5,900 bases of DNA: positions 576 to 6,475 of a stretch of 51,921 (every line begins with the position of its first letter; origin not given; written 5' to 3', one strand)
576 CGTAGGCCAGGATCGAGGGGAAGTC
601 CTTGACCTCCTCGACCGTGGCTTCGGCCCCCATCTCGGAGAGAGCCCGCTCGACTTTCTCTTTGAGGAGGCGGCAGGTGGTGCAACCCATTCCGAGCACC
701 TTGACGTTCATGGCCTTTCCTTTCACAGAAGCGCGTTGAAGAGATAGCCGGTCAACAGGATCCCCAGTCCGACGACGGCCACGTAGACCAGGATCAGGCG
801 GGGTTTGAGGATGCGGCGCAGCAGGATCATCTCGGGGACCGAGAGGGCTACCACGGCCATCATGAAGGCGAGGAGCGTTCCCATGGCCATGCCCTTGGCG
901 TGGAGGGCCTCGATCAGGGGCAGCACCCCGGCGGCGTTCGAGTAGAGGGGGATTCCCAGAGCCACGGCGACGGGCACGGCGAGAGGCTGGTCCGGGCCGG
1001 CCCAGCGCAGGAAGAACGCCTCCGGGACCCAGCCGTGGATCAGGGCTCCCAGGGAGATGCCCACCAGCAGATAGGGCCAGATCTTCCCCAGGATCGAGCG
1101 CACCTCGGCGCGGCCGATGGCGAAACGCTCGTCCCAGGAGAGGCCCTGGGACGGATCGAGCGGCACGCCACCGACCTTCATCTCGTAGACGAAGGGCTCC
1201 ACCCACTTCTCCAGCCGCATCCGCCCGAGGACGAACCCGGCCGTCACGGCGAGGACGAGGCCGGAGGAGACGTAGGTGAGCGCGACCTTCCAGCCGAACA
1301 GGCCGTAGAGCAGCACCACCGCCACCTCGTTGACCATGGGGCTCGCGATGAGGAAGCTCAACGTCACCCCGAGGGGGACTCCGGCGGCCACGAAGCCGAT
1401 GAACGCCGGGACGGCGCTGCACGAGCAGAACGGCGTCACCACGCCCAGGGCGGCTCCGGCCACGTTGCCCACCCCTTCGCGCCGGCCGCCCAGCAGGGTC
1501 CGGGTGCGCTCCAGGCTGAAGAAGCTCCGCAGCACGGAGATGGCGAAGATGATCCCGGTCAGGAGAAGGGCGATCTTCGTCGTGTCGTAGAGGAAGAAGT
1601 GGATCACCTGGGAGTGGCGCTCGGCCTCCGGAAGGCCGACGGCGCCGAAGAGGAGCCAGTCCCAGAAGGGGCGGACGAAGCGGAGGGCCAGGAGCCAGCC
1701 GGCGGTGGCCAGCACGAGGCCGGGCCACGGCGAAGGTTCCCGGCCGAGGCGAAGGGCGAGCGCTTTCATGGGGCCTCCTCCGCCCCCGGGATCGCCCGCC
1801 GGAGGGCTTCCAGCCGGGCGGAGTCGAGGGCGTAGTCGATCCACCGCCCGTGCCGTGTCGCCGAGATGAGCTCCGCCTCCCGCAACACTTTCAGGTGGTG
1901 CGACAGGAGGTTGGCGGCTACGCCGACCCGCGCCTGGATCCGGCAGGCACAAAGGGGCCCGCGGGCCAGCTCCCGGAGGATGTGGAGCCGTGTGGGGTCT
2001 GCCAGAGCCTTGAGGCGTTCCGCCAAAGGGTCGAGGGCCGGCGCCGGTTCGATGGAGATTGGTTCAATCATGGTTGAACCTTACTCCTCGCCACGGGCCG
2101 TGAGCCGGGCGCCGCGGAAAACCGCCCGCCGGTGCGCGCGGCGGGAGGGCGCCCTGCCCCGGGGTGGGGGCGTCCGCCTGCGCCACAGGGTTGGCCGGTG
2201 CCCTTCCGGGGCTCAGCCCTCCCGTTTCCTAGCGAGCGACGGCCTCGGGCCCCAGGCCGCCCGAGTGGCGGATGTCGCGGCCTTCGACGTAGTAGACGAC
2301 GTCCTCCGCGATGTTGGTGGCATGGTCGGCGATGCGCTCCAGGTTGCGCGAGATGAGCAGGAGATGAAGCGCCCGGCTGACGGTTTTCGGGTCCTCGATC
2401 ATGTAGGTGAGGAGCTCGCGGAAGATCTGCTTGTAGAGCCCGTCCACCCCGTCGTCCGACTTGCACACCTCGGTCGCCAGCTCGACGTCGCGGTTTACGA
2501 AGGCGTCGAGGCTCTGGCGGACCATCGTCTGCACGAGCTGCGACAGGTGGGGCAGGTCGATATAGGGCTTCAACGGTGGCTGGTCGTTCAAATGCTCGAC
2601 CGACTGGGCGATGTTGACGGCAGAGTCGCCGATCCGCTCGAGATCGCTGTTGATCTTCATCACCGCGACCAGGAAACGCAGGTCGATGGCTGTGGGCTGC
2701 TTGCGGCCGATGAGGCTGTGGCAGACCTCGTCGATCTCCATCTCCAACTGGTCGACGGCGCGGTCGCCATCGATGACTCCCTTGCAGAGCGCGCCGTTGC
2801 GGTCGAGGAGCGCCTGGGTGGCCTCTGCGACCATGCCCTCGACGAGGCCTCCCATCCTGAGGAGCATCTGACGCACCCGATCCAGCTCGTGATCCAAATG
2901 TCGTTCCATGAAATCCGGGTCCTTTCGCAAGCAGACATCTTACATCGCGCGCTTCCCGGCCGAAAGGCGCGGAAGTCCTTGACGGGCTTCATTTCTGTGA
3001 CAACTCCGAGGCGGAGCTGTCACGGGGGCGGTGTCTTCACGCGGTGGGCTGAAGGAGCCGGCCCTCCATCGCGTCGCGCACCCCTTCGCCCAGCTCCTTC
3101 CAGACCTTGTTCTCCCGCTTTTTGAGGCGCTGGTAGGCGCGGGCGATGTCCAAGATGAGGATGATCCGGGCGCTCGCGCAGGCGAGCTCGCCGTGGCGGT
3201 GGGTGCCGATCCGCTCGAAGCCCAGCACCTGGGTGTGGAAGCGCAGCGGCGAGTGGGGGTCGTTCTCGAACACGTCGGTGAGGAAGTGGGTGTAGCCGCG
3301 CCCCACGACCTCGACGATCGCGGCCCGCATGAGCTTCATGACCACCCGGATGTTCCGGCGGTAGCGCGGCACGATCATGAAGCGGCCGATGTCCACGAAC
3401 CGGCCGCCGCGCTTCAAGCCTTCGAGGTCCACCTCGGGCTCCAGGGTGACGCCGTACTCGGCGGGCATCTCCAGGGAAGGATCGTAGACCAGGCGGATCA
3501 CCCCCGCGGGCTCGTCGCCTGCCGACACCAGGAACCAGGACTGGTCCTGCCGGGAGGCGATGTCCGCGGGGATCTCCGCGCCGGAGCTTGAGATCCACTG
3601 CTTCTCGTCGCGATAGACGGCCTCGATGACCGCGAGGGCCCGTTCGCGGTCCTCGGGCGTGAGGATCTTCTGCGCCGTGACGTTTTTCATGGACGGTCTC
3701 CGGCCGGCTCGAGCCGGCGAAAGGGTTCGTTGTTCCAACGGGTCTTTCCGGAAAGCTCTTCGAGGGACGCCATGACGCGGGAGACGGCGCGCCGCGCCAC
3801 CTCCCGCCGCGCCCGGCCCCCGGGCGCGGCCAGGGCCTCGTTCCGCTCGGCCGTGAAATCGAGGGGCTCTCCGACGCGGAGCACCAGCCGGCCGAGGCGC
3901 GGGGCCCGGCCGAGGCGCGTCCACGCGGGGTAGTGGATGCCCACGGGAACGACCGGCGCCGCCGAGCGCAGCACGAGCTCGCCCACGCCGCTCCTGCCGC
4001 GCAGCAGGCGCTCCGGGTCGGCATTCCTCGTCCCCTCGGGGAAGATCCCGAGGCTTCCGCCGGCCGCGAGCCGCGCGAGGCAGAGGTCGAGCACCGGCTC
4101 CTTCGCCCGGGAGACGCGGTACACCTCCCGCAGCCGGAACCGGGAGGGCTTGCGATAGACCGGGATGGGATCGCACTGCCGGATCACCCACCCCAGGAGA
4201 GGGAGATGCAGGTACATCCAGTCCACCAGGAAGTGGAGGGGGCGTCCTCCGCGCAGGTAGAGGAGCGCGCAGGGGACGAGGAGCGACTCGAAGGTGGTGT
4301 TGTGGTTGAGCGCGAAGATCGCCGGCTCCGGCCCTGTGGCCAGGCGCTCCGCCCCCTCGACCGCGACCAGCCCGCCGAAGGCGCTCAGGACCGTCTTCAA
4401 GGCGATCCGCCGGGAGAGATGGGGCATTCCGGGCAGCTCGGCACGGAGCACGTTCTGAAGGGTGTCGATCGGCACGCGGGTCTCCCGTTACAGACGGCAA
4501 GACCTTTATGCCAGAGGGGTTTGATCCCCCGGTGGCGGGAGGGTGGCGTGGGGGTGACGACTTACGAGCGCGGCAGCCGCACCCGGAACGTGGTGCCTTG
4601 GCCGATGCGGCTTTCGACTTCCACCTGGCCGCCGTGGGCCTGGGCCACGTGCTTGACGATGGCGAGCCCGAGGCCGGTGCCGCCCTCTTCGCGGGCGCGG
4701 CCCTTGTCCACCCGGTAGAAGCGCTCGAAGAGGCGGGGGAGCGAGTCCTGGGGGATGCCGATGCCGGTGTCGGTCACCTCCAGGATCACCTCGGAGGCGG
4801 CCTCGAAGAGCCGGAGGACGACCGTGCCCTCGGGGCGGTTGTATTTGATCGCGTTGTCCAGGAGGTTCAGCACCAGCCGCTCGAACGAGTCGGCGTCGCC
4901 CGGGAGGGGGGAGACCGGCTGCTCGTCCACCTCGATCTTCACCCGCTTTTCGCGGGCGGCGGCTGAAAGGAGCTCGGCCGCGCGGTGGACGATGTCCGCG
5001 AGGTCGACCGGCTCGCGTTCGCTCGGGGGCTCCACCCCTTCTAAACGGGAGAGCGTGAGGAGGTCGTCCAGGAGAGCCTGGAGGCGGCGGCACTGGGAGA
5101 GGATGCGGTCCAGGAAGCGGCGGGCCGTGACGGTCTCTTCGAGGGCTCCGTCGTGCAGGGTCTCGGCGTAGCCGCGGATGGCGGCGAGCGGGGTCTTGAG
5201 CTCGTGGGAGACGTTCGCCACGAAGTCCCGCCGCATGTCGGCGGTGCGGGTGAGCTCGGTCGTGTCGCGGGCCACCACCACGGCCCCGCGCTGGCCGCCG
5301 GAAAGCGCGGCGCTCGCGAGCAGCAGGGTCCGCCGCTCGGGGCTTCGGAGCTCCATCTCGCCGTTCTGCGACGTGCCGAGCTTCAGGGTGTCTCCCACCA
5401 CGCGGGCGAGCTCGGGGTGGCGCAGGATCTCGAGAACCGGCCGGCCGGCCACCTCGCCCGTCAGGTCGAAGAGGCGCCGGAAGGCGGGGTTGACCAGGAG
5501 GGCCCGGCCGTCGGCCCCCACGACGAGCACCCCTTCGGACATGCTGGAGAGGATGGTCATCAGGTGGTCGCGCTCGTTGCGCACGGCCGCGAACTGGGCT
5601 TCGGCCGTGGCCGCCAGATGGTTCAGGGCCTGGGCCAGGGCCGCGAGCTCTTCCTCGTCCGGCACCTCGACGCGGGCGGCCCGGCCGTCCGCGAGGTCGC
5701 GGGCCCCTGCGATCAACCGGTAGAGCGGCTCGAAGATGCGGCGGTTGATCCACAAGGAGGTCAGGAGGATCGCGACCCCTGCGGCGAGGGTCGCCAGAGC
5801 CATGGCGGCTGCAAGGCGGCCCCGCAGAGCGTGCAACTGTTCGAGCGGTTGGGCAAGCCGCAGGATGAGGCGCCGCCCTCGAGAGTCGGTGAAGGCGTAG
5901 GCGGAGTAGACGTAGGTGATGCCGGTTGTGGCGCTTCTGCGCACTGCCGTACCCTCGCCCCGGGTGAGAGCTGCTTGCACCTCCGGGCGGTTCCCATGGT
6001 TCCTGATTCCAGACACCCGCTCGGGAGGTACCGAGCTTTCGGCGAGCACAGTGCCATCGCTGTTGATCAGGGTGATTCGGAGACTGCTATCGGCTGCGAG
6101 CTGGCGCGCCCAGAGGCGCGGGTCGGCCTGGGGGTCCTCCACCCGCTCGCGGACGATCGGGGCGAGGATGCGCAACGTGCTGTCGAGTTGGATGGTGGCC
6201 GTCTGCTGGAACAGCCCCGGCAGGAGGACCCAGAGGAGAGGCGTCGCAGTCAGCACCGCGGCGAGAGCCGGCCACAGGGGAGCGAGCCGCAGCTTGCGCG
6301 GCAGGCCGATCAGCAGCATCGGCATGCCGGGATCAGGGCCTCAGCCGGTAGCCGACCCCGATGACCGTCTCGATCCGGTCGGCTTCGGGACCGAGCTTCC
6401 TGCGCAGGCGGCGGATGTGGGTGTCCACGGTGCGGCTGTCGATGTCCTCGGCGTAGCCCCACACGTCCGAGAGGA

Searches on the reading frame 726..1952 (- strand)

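Call 7: search_protein_families(library=pfam, proteins=[window:726-1952:-], max_evalue=0.00001)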
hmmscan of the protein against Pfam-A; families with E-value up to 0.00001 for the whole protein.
window:726-1952:- (409 aa): 1 family
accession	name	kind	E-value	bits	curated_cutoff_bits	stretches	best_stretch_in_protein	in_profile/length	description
PF03773.19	ArsP_1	-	2.5e-72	244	32.3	1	115-406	4-293/294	Predicted permease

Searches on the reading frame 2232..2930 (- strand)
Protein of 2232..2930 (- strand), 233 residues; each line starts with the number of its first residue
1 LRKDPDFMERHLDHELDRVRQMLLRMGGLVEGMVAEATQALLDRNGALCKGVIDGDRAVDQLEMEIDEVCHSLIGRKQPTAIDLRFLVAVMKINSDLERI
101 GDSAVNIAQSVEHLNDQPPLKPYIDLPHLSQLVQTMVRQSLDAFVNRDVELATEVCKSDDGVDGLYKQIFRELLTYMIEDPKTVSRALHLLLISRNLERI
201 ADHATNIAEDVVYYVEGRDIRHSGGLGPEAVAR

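Call 7: search_protein_families(library=pfam, proteins=[window:2232-2930:-], max_evalue=0.00001)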
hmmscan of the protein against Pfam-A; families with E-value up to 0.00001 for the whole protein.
window:2232-2930:- (233 aa): 1 family
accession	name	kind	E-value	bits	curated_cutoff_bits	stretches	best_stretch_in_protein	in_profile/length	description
PF01895.24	PhoU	-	4.7e-53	178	23.5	2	127-211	2-89/89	PhoU domain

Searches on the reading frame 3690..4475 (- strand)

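Call 7: search_protein_families(library=pfam, proteins=[window:3690-4475:-], max_evalue=0.00001)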
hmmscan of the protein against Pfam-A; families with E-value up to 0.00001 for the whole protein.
window:3690-4475:- (262 aa): 1 family
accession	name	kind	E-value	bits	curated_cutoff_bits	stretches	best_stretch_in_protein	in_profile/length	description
PF01553.26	Acyltransferase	-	1.1e-18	67.8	23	1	37-180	2-131/132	Acyltransferase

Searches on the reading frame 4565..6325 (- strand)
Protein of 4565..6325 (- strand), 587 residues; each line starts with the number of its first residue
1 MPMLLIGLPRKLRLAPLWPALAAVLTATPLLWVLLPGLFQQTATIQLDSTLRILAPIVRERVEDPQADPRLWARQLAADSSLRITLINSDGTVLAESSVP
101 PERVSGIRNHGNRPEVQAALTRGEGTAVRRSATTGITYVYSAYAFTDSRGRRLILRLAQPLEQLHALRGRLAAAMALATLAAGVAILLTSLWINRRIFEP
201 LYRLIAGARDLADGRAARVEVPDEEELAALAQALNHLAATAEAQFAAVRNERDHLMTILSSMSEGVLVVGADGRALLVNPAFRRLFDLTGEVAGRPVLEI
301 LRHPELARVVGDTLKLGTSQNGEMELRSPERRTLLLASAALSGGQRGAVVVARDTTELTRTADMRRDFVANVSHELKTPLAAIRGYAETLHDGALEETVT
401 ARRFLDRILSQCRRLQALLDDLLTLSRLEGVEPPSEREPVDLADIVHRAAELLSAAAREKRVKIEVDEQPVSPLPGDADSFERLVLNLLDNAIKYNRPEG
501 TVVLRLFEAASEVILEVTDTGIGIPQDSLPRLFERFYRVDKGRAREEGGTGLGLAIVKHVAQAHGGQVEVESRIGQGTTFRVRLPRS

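Call 6: search_protein_families(library=pfam, proteins=[window:4565-6325:-], max_evalue=0.00001)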
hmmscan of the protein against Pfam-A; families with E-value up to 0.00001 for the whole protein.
window:4565-6325:- (587 aa): 6 families
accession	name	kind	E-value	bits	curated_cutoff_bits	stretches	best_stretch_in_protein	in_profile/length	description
PF02518.31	HATPase_c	-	1.1e-32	113.2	26.4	1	476-586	1-109/111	Histidine kinase-, DNA gyrase B-, and HSP90-like ATPase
PF00512.31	HisKA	-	7.1e-22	77.7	26.9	1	364-429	1-64/66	His Kinase A (phospho-acceptor) domain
PF12860.13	PAS_7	-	5.5e-07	30.2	27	0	259-359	1-111/115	PAS fold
PF13426.13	PAS_9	-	2.2e-06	28.3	27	1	264-357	2-103/103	PAS domain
PF00989.32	PAS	-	3.5e-06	27.4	22.6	1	254-354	2-112/113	PAS fold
PF08448.16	PAS_4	-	6.8e-06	26.7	23.1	0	259-359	1-109/110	PAS fold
